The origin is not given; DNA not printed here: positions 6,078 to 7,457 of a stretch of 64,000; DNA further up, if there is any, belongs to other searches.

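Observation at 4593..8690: Accessory-looking patch on the 3' side of tRNA-Val(GAC)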

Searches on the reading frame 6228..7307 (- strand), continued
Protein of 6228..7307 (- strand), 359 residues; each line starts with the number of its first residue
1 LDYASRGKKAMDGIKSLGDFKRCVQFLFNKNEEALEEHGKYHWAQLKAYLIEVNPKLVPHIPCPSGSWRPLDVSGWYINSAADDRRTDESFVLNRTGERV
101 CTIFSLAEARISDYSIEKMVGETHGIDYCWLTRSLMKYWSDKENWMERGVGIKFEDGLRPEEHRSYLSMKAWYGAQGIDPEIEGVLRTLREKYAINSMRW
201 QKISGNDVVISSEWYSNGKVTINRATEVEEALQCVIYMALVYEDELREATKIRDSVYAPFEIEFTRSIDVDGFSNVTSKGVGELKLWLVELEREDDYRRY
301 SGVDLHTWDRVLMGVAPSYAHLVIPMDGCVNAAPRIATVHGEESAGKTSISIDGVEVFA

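Call 81: search_protein_families(library=pfam, proteins=[L045:12017-16543:-, L050:6646-9840:+, L044:2895-4655:-, L054:14255-15463:-, L017:5508-8792:+, L069:12791-13945:-, L069:1806-2999:-, L016:1785-2957:+, L021:1283-2839:+, L053:12390-15584:+], max_evalue=0.0001)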
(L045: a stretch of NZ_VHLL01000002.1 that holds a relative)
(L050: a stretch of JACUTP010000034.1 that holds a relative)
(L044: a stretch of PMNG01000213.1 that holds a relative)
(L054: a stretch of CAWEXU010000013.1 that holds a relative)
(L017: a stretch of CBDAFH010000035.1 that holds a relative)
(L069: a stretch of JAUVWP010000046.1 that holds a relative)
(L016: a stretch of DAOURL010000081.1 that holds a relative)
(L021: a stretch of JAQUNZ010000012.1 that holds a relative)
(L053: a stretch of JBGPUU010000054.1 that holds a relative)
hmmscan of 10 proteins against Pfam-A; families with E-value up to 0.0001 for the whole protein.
L045:12017-16543:- (1508 aa): 4 families
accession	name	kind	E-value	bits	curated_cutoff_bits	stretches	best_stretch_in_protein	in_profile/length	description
PF04326.19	SLFN_AlbA_2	-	3.3e-18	66.8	25.3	1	1347-1482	1-117/118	Schlafen, AlbA_2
PF07669.17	Eco57I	-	1.5e-17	64.7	25.3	1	565-791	1-92/171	Eco57I restriction-modification methylase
PF20473.4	MmeI_Mtase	-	9.9e-10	38.4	27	1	511-588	16-86/259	MmeI, DNA-methyltransferase domain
PF02384.22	N6_Mtase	-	1e-06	28.8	20.4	1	469-587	21-100/311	N-6 DNA Methylase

L050:6646-9840:+ (1064 aa): 3 families
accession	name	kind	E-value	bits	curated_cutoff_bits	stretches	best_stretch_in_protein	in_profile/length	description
PF01411.24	tRNA-synt_2c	-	3.5e-135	452.1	30.3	1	80-611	2-551/552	tRNA synthetases class II (A)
PF07973.19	tRNA_SAD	-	1.4e-15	57.4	24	1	711-753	1-44/44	Threonyl and Alanyl tRNA synthetase second additional domain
PF02272.25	DHHA1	-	2e-11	44.7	25.9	1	828-921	2-94/102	DHHA1 domain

L044:2895-4655:- (586 aa): 8 families
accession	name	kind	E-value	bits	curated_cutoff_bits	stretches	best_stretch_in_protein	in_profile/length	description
PF00005.33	ABC_tran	-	8.5e-40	137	25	2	355-474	8-136/137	ABC transporter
PF04068.21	Fer4_RLI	-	8.1e-14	51.5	23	1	1-32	1-35/35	Possible Fer4-like domain in RNase L inhibitor, RLI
PF02463.25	SMC_N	-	3.7e-13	49.9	40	1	205-267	136-202/220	RecF/RecN/SMC N terminal domain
PF13304.12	AAA_21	-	1.1e-10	42.5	27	0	443-511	234-304/304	AAA domain, putative AbiEii toxin, Type IV TA system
PF12837.12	Fer4_6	-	1.2e-07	31.8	25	1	41-63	2-24/24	4Fe-4S binding domain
PF00037.32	Fer4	-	1.3e-07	31.5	21.1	1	43-64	3-24/24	4Fe-4S binding domain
PF13187.11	Fer4_9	-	6.4e-05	23.3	27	0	48-73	2-27/52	4Fe-4S dicluster domain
PF13191.12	AAA_16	-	9.1e-05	23.4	32.6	0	357-505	21-140/167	AAA ATPase domain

L054:14255-15463:- (402 aa): 2 families
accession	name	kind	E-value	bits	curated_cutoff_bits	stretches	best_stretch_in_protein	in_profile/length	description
PF00155.27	Aminotran_1_2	-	2.6e-68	231.3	19.7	1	48-394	4-360/361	Aminotransferase class I and II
PF01041.23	DegT_DnrJ_EryC1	-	2.6e-05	24.1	19.8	1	112-218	45-145/360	DegT/DnrJ/EryC1/StrS aminotransferase family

L017:5508-8792:+ (1094 aa): 8 families
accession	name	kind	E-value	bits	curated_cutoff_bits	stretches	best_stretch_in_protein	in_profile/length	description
PF02786.22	CPSase_L_D2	-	2e-105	351.4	19.8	2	128-331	1-210/211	Carbamoyl-phosphate synthase L chain, ATP binding domain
PF25596.1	CPSase_L_D1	-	1.8e-94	312.1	27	2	7-123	2-116/118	Carbamoyl phosphate synthase preATP-grasp domain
PF02787.25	CPSase_L_D3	-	1.8e-24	85.9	26.6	1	426-502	2-79/80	Carbamoyl-phosphate synthetase large chain, oligomerisation domain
PF02142.27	MGS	-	1.2e-19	70.6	24.1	1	960-1061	2-94/94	MGS-like domain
PF07478.18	Dala_Dala_lig_C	-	7.9e-15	55.4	24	2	158-299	31-174/204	D-ala D-ala ligase C-terminus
PF02222.28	ATP-grasp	-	2e-13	50.8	27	2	685-849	3-163/179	ATP-grasp domain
PF15632.11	ATPgrasp_Ter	-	1.5e-12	47.8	29.1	1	815-877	52-113/131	ATP-grasp in the biosynthetic pathway with Ter operon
PF02655.19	ATP-grasp_3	-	7.6e-09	36.3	23.2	0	678-848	4-156/160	ATP-grasp domain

L069:12791-13945:- (384 aa): 3 families
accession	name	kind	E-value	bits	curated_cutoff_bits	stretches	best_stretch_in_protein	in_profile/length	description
PF03463.20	eRF1_1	-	2.9e-29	102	23.8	1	1-124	1-122/123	eRF1 domain 1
PF03465.20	eRF1_3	-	3.7e-22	79.3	25.8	1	254-383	3-106/106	eRF1 domain 3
PF03464.20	eRF1_2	-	1.6e-06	28.9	27.1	1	134-242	3-127/133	eRF1 domain 2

L069:1806-2999:- (397 aa): 1 family
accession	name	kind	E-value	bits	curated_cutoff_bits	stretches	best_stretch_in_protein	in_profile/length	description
PF00909.26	Ammonium_transp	-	3.7e-121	405.1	23.2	1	9-395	1-399/399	Ammonium Transporter Family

L016:1785-2957:+ (390 aa): 3 families
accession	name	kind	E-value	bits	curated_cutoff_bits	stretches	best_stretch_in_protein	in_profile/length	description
PF00988.28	CPSase_sm_chain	-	3e-48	163.2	27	1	34-157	2-125/126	Carbamoyl-phosphate synthase small chain, CPSase domain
PF00117.34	GATase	-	4.4e-47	160.6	22.8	1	208-377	2-182/190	Glutamine amidotransferase class-I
PF07722.19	Peptidase_C26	-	6.2e-08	33.1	20.5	0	323-367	177-219/219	Peptidase C26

L021:1283-2839:+ (518 aa): 3 families
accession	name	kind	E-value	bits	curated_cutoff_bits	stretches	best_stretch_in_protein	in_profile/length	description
PF02254.24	TrkA_N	-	9.9e-19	68.2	23.8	1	46-161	1-116/116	TrkA-N domain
PF02272.25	DHHA1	-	1e-12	48.9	25.9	1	403-503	3-100/102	DHHA1 domain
PF01368.27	DHH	-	6.1e-12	46.4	28.1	1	200-344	1-125/125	DHH family, N-terminal domain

L053:12390-15584:+ (1064 aa): 7 families
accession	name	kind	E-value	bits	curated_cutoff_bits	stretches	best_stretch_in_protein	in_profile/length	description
PF21280.2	Helicase_dom4_arc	-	2.2e-38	131.4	27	1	865-987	1-125/125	Archaeal helicase, domain 4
PF00270.35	DEAD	-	1.2e-30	106.9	26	1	357-525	2-165/167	DEAD/DEAH box helicase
PF04851.21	ResIII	-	3e-11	43.9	22.5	1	354-521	3-162/164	Type III restriction enzyme, res subunit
PF20470.4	HTH_61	-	4.2e-11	43.5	24.3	1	729-821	1-92/92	Helix-turn-helix domain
PF00271.37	Helicase_C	-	7.2e-10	39.5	23.5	1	644-723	39-109/110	Helicase conserved C-terminal domain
PF14520.12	HHH_5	-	9.9e-08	32.8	27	1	993-1044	2-55/57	Helix-hairpin-helix domain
PF22527.2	DEXQc_Suv3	-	1.4e-05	25.1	27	1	369-498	12-114/154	DEXQ-box helicase domain of Suv3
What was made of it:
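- In many genomes the pair sits among housekeeping genes such as AlaRS, ABCE1, CPSase and pelota (call 81).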

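Call 84: search_protein_families(library=padloc, alignment_id=A5, max_evalue=0.00001)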
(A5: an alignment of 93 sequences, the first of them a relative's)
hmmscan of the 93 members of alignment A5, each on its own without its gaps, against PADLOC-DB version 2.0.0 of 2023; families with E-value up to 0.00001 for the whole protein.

A. member 1, L050:6646-9840:+ (1064 aa): 0 families

B. families by the number of members that match (of 93 scanned): 237 families (the first 25 are shown)
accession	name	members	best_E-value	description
PDLC01252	Cas3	3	1.9e-46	CAS-I; effector_G3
PDLC02707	PbeA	3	7.2e-24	PbeA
PDLC04134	mad2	3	2.4e-15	mads_2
PDLC03630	REase_MTase_IIG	2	8.7e-285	Type IIG restriction enzyme-methyltransferase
PDLC03580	REase_II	2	1.1e-181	Type II restriction enzyme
PDLC01710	Cas3a1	2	4.4e-47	Cas3_1_CAS-I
PDLC00938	Cas3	2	3.1e-45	CRISPR-associated helicase Cas3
PDLC02503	BrxHI|BrxHII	2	1.8e-29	BrxHI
PDLC03960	SngC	2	1.3e-28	-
PDLC03629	REase_MTase_IIG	2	1.2e-26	Type IIG restriction enzyme-methyltransferase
PDLC03338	MTase_II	2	1.4e-19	Type II methyltransferase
PDLC02402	Aga_SIR2-PNTD1-PNTD2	2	1.4e-18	Class I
PDLC02501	BrxHI|BrxHII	2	1.8e-18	BrxHI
PDLC03604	REase_MTase_IIG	2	1.5e-17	Type IIG restriction enzyme-methyltransferase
PDLC02394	pAgo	2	4.1e-16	-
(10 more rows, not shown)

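Call 85: search_protein_families(library=pfam, alignment_id=A5, max_evalue=0.00001)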
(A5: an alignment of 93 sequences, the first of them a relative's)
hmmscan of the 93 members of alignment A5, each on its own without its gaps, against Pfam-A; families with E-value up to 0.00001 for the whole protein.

A. member 1, L050:6646-9840:+ (1064 aa): 3 families
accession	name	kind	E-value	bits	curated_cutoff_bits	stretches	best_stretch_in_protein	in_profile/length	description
PF01411.24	tRNA-synt_2c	-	3.5e-135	452.1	30.3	1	80-611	2-551/552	tRNA synthetases class II (A)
PF07973.19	tRNA_SAD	-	1.4e-15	57.4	24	1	711-753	1-44/44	Threonyl and Alanyl tRNA synthetase second additional domain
PF02272.25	DHHA1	-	2e-11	44.7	25.9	1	828-921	2-94/102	DHHA1 domain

B. families by the number of members that match (of 93 scanned): 198 families (the first 25 are shown)
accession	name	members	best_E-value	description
PF00270.35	DEAD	5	1.2e-30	DEAD/DEAH box helicase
PF12838.12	Fer4_7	4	5e-34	4Fe-4S dicluster domain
PF00271.37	Helicase_C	4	3e-20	Helicase conserved C-terminal domain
PF00037.32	Fer4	3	5e-42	4Fe-4S binding domain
PF04851.21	ResIII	3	8.3e-34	Type III restriction enzyme, res subunit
PF13237.11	Fer4_10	3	2.9e-28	4Fe-4S dicluster domain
PF12837.12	Fer4_6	3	1.8e-27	4Fe-4S binding domain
PF12797.12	Fer4_2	3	1.6e-24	4Fe-4S binding domain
PF13187.11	Fer4_9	3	3.5e-24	4Fe-4S dicluster domain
PF13484.11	Fer4_16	3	2.6e-23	4Fe-4S double cluster binding domain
PF13426.13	PAS_9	3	3.8e-20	PAS domain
PF00989.32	PAS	3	1.6e-17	PAS fold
PF08448.16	PAS_4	3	4.2e-14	PAS fold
PF00117.34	GATase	2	4.4e-47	Glutamine amidotransferase class-I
PF08447.18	PAS_3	2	5.7e-24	PAS fold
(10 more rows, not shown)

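Call 87: search_solved_structures(query=A1, max_evalue=10)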
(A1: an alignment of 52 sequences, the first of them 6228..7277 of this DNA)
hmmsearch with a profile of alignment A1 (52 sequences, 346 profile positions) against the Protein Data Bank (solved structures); distinct sequences matched with E-value up to 10: 2.
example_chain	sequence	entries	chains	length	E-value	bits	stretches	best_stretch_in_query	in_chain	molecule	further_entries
9wsz_A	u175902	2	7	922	0.21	13.8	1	95-180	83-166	Baseplate protein Alg12 | The baseplate protein Alg12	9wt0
7aeb_A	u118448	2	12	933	0.21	13.8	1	95-180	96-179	baseplate protein (Algo12)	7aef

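Call 88: find_homologous_proteins(query=L001:8789-9724:+)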
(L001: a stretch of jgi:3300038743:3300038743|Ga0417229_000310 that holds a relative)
Query L001:8789-9724:+ (311 aa): 56 proteins with E <= 0.001 among 828 candidates.
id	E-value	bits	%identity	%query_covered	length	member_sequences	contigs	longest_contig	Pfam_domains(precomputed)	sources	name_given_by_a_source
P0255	4.0e-168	576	81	100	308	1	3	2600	-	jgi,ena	-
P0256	1.4e-166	571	78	100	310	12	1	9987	-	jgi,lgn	jgi:predicted RNA-binding protein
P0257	8.0e-165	565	77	100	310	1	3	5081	PF01878.25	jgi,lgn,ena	-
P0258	2.1e-162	557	78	100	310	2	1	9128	-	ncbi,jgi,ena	-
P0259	3.1e-156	537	74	100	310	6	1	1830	-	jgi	-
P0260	3.3e-154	530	73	100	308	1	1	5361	-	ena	-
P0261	5.0e-154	530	73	100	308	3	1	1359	-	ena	-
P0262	9.7e-149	512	72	100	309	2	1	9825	-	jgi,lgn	jgi:hypothetical protein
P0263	2.7e-148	511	71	100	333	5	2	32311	-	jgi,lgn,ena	-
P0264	1.4e-145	502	80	89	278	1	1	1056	-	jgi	jgi:hypothetical protein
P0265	2.3e-144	498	70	100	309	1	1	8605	-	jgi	jgi:predicted RNA-binding protein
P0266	2.3e-143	495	68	100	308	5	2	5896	-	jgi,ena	-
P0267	3.1e-143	494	68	100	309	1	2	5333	-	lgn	-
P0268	1.3e-142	492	70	100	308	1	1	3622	-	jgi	jgi:hypothetical protein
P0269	2.5e-142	491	73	94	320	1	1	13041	-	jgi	-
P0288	4.7e-107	376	50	100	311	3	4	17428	-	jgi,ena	-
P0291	4.6e-101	356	94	53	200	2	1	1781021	PF01878.25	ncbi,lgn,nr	ncbi:MAG: EVE domain-containing protein [Methanomassiliicoccales archaeon]|nr:EVE domain-containing 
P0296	1.3e-61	226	43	92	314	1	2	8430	-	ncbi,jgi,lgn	jgi:predicted RNA-binding protein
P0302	1.1e-54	203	41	88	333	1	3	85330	-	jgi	jgi:signal peptidase I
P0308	7.0e-41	158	35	87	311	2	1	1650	PF01878.25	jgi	jgi:predicted RNA-binding protein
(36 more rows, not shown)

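Call 90: search_solved_structures(query=A6, max_evalue=10, show_alignments=0)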
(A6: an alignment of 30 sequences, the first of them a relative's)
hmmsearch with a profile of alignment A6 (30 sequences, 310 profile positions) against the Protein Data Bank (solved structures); distinct sequences matched with E-value up to 10: 17.
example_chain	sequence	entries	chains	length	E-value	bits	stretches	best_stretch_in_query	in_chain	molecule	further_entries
1wmm_A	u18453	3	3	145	7.2e-11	45.2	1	1-141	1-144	Hypothetical UPF0310 protein PH1033 | UPF0310 protein PH1033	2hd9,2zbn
2p5d_A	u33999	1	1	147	9.6e-11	44.8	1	1-137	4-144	UPF0310 protein MJECL36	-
2kw8_A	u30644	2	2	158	0.039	16.5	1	24-85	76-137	LPXTG-site transpeptidase family protein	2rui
9qjy_F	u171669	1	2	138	0.13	14.8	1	23-79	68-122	a2NB04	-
7d6i_B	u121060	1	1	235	0.15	14.6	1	24-88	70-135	Heavy chain of GH12-Fab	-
7kek_G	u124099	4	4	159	0.21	14.1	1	124-196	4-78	Dynein light chain roadblock LC7B | Dynein light chain roadblock-type 2 protein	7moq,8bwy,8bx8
7k5b_G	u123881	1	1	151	0.22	14.1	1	124-196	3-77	Dynein light chain roadblock-type 2 protein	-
7vzt_B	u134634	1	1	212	0.32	13.5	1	24-70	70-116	GH12-Heavy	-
7m6d_H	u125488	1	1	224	0.35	13.4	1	23-70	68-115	BG4-25 Fab Heavy Chain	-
7ul1_H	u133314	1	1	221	0.94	12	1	24-71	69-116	Heavy chain of EH3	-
7thh_A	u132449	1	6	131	0.95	11.9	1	170-210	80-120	Papain-like protease nsp3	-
9fgr_E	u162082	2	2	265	1.3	11.5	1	23-65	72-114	scFv76-77 single chain fragment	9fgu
7zce_E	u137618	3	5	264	1.6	11.2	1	24-65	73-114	scFv76 single chain fragment | Single chain fragment scFv76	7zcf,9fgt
7wvd_G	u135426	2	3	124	2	10.9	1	23-63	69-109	Heavy chain of SIA28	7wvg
8gv5_C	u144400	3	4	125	2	10.9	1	23-63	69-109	PN-SIA28 Heavy chain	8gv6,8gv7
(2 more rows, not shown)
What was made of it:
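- On EVE-PD-(D/E)XK type IV restriction enzyme (EVE311): The family profile matches PDB PH1033 at 7e-11 and MJECL36 at 1e-10 (call 90).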

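Call 91: search_protein_families(library=padloc, proteins=[L001:8789-9721:+, P0288, P0296, P0308, L009:1557-4328:-, L009:4469-7438:+, L009:7438-7989:+, L009:117-650:+], max_evalue=0.01)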
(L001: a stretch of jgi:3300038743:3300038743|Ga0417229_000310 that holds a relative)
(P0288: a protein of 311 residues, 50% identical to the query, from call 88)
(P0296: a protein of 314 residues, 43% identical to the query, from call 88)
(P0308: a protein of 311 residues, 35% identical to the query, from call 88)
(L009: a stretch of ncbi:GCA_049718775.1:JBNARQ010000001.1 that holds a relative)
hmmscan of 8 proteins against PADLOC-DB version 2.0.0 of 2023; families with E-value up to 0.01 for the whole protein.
L001:8789-9721:+ (311 aa): 0 families

P0288 (311 aa): 0 families

P0296 (314 aa): 0 families

P0308 (311 aa): 0 families

L009:1557-4328:- (923 aa): 17 families
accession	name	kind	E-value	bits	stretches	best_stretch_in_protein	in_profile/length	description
PDLC00661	HmaB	-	5.7e-66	221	2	192-785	254-844/973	DNA-adenine methylase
PDLC00660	HmaB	-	7.8e-64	214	2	192-762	253-815/967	DNA-adenine methylase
PDLC02189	DUF1156_MTase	-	6.5e-54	181.5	3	308-698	368-708/944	-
PDLC03352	MTase_II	-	3.6e-44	148.9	3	336-551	373-599/1023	Type II methyltransferase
PDLC03233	MTase_II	-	2.4e-40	136.8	1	126-649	122-624/731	Type II methyltransferase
PDLC03314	MTase_II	-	5.1e-39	132.1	4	519-695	548-705/944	Type II methyltransferase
PDLC02541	PglX|PglXI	-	1.7e-18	64.1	1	279-635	281-589/919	PglXI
PDLC03312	MTase_II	-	2e-11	40.4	2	500-638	1110-1232/1344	Type II methyltransferase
PDLC03319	MTase_II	-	8.8e-11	39.3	1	503-639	277-393/503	Type II methyltransferase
PDLC03346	MTase_II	-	5e-10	35.8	2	514-636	604-704/1068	Type II methyltransferase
PDLC03367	MTase_II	-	6.7e-05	19.4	0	125-170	41-86/633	Type II methyltransferase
PDLC03295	MTase_II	-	0.00011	19.9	0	580-627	41-88/292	Type II methyltransferase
PDLC03387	MTase_II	-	0.00088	16.5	0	513-537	26-50/289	Type II methyltransferase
PDLC04134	mad2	-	0.0023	14.8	0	484-618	326-400/492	mads_2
PDLC03228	MTase_II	-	0.0028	15.5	0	103-167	142-205/227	Type II methyltransferase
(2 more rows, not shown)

L009:4469-7438:+ (989 aa): 2 families
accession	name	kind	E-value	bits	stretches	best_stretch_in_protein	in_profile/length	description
PDLC00662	HmaC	-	1.4e-92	309.5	1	14-671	8-674/941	AAA+ ATPase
PDLC02192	DUF499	-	4.9e-54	181.6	1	52-791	36-757/1022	-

L009:7438-7989:+ (183 aa): 0 families

L009:117-650:+ (177 aa): 0 families
